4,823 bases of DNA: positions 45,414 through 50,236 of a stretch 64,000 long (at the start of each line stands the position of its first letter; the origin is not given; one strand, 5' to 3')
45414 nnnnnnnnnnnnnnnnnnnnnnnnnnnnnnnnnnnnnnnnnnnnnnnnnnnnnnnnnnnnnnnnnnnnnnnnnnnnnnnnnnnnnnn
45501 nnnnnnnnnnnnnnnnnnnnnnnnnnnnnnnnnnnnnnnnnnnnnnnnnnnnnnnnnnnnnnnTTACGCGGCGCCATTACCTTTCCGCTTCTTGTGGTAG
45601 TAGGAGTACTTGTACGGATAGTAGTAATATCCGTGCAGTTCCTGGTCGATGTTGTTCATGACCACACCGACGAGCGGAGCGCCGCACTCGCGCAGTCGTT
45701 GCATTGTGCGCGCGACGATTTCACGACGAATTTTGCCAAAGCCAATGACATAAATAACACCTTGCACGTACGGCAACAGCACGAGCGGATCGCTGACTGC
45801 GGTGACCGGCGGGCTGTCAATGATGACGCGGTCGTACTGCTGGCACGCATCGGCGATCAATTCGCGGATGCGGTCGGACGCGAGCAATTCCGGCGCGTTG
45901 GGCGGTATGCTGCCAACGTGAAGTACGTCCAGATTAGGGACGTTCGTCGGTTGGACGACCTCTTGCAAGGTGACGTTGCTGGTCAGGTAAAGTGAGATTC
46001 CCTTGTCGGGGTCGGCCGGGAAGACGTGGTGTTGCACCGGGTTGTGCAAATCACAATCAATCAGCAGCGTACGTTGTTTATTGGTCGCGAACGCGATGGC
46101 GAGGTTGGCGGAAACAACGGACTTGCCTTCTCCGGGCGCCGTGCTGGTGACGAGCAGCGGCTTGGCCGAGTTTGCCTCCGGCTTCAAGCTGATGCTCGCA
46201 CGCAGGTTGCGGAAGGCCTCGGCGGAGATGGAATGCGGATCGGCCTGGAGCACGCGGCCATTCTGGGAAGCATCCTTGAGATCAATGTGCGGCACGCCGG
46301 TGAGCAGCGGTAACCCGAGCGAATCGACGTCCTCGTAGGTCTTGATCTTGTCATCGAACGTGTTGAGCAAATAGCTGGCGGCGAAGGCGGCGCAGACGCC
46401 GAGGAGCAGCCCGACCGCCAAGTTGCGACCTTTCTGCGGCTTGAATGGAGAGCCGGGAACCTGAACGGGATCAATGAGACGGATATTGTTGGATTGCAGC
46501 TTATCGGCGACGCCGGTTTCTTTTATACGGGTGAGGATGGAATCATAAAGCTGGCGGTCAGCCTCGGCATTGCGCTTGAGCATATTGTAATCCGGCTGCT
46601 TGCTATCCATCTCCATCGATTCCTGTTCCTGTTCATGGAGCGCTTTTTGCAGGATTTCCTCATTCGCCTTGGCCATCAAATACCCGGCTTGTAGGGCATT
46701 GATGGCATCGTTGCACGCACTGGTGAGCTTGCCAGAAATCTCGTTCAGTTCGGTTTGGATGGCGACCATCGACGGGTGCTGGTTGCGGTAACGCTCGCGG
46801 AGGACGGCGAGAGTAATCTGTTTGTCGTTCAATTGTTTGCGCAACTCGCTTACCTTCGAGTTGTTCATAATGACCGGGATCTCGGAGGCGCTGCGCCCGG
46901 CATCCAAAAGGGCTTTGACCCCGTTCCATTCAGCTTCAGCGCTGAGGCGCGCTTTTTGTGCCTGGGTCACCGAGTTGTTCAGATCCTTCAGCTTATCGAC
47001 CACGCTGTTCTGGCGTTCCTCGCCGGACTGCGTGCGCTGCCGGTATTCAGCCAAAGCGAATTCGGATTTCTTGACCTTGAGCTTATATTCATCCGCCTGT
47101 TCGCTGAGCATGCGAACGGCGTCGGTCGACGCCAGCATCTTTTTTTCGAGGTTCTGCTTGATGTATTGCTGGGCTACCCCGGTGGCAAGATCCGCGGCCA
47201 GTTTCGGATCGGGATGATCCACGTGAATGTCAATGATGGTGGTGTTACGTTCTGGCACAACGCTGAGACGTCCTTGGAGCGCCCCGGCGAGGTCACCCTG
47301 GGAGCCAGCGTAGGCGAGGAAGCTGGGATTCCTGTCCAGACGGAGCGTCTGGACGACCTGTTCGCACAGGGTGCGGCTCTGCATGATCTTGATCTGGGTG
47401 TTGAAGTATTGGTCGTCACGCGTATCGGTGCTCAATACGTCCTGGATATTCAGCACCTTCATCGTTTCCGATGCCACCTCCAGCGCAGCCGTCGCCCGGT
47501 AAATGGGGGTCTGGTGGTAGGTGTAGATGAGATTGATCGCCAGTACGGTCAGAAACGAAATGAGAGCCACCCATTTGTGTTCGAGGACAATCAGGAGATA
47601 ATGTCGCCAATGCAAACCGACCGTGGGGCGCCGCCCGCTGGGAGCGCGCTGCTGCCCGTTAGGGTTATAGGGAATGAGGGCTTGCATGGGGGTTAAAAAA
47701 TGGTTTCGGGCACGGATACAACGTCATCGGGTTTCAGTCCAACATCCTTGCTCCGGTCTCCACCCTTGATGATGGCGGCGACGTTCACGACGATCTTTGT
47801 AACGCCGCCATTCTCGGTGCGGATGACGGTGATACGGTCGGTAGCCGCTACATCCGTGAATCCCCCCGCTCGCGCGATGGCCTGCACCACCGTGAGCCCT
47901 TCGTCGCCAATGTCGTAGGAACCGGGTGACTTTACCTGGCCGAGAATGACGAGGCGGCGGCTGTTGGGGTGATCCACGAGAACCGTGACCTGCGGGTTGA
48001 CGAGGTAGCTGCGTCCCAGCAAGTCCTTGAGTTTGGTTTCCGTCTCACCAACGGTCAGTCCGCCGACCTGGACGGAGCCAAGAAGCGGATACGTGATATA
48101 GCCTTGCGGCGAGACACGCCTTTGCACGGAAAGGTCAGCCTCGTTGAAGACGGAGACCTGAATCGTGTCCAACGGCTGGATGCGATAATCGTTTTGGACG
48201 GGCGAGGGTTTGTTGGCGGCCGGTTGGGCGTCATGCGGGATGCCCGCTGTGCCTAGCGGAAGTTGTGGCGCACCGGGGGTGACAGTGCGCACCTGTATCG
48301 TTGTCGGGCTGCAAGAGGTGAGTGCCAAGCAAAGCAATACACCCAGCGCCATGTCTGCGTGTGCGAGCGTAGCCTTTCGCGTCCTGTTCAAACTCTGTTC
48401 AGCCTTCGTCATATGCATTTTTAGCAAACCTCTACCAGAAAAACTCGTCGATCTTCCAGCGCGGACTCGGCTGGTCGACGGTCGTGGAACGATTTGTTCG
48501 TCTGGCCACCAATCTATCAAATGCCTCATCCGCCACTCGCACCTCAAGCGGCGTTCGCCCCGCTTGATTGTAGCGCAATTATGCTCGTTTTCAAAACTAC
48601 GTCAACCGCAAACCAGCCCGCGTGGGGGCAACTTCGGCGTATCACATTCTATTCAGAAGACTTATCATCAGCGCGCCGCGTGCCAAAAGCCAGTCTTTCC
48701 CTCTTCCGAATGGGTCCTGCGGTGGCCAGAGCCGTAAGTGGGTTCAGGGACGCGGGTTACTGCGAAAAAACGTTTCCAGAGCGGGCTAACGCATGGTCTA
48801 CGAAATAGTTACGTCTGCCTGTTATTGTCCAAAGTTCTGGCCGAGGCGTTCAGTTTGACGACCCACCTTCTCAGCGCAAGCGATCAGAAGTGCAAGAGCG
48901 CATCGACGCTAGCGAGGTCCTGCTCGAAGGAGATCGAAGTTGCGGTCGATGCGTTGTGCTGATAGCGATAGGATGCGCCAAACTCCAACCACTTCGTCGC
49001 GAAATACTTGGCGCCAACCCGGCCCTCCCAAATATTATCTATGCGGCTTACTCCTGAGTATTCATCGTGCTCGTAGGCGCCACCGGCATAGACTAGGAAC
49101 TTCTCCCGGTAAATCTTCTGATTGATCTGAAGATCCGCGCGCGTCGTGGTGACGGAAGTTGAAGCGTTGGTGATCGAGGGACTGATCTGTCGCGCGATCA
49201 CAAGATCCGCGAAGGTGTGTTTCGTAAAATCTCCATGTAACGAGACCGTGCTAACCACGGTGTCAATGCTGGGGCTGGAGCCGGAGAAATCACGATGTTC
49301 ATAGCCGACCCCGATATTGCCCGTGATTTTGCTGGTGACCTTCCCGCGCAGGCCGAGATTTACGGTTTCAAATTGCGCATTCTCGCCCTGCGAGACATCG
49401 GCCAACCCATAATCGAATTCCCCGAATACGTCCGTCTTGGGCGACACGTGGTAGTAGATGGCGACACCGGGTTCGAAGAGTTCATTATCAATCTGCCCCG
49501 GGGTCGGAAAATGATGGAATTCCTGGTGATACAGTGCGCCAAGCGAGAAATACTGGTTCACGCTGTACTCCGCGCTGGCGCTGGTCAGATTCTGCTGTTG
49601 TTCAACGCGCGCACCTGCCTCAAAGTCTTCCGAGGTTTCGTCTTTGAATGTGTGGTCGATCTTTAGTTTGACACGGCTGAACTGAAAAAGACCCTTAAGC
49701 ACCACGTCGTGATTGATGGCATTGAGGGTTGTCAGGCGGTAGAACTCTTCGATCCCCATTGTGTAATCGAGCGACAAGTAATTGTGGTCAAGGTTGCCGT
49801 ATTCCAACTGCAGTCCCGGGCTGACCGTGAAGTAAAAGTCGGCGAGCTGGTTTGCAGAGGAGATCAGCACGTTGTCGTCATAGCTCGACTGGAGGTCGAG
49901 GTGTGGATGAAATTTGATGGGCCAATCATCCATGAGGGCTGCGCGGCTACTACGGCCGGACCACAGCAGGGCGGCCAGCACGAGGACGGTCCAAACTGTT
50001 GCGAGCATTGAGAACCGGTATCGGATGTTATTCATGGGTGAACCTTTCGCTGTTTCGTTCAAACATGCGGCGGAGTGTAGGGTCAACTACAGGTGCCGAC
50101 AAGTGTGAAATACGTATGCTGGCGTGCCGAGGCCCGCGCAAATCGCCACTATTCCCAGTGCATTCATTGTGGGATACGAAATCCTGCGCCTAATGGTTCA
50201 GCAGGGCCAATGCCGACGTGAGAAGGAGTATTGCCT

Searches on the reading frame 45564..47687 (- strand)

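Call 83: search_protein_families(library=ncbifam, proteins=[window:45564-47687:-], max_evalue=1e-8)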
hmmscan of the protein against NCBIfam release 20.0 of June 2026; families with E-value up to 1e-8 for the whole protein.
window:45564-47687:- (707 aa): 10 families
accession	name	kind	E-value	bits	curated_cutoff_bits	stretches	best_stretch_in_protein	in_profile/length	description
TIGR01005.1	eps_transp_fam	subfamily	1.3e-77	261.7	411.7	2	478-697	516-735/754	exopolysaccharide transport protein family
NF008568.0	PRK11519.1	equivalog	5e-59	200.2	1068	1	301-697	307-716/720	tyrosine-protein kinase Wzc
NF007350.0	PRK09841.1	equivalog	4.3e-57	193.7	1248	1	355-700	360-723/726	tyrosine-protein kinase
TIGR01007.1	eps_fam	subfamily_domain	1.8e-51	174.6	108.05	1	490-692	1-203/204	polysaccharide biosynthesis tyrosine autokinase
TIGR03017.1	EpsF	equivalog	2.4e-49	168.3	422.75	1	28-463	4-441/444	chain length determinant protein EpsF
TIGR03007.1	pepcterm_ChnLen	equivalog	1.6e-39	135.5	278.85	1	28-475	4-470/498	XrtA system polysaccharide chain length determinant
TIGR03018.1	pepcterm_TyrKin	hypoth_equivalog_domain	1.3e-36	125.8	230.65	1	482-678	5-207/207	XrtA-associated tyrosine autokinase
TIGR03029.1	EpsG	equivalog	2.2e-33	115.6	313.8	1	483-678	78-273/274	chain length determinant protein tyrosine kinase EpsG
TIGR01006.1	polys_exp_MPA1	subfamily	3e-12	46.5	296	0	386-469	141-225/226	CspC family polysaccharide chain length determinant protein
TIGR03371.1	cellulose_yhjQ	equivalog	6.1e-09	35.7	157.85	0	511-627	4-124/246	cellulose biosynthesis protein BcsQ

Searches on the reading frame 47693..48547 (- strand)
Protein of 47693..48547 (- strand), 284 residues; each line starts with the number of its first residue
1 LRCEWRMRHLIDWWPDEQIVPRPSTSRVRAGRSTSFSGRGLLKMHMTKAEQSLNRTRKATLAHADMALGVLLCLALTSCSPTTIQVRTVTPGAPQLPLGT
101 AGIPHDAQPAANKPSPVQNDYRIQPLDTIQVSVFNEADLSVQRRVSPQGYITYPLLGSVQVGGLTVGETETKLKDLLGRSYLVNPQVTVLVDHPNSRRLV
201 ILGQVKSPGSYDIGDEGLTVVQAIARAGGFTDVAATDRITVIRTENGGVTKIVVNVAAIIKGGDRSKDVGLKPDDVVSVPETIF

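Call 83: search_protein_families(library=ncbifam, proteins=[window:47693-48547:-], max_evalue=1e-8)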
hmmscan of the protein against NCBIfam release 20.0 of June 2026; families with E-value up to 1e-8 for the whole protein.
window:47693-48547:- (284 aa): 4 families
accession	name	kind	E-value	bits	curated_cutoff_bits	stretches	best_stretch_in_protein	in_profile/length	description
TIGR03027.2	pepcterm_export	equivalog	2.2e-31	108.8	180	1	120-284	2-169/169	XrtA/PEP-CTERM system exopolysaccharide export protein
TIGR03028.1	EpsE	equivalog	3.1e-30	105.3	262.65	1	120-279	1-159/239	polysaccharide export protein EpsE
NF041843.1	EpsY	equivalog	4.2e-27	94.7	320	1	112-279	44-210/211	exopolysaccharide export protein EpsY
NF011658.0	PRK15078.1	subfamily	3.2e-20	72.2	333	1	121-280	85-250/380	polysaccharide export protein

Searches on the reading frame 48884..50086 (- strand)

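Call 83: search_protein_families(library=ncbifam, proteins=[window:48884-50086:-], max_evalue=1e-8)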
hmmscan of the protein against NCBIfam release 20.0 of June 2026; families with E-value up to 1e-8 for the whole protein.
window:48884-50086:- (400 aa): 1 family
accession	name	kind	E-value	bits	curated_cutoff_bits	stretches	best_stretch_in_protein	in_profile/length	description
TIGR03016.1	pepcterm_hypo_1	hypoth_equivalog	5e-11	42.2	90.85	0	57-174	4-119/477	TIGR03016 family PEP-CTERM system-associated outer membrane protein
